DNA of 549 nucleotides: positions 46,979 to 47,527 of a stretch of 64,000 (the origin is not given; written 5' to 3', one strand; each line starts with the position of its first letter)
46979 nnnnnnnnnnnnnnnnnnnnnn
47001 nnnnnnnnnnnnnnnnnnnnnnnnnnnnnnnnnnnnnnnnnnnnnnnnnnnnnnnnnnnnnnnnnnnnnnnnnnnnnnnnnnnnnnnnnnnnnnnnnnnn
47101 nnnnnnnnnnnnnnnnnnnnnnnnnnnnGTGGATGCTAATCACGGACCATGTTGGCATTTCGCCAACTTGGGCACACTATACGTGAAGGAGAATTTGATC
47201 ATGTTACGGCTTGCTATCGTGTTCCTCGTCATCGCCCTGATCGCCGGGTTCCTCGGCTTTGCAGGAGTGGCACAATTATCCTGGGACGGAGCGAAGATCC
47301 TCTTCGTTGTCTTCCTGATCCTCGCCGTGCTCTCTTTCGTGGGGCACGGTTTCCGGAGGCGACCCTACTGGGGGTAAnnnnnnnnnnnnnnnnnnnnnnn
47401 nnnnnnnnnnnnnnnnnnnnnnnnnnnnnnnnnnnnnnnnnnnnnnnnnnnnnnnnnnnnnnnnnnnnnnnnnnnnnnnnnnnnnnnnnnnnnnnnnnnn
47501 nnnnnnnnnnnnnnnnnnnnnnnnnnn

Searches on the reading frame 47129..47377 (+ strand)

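Call 13: search_protein_families(library=pfam, proteins=[window:47129-47377:+], max_evalue=0.01)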
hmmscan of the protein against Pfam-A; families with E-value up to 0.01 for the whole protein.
window:47129-47377:+ (82 aa): 2 families
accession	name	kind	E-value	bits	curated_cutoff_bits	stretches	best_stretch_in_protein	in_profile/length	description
PF07043.18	DUF1328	-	1.4e-13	51.3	27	1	30-67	1-38/39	Protein of unknown function (DUF1328)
PF01925.25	TauE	-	0.0039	17.3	32.6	1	18-72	55-109/237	Sulfite exporter TauE/SafE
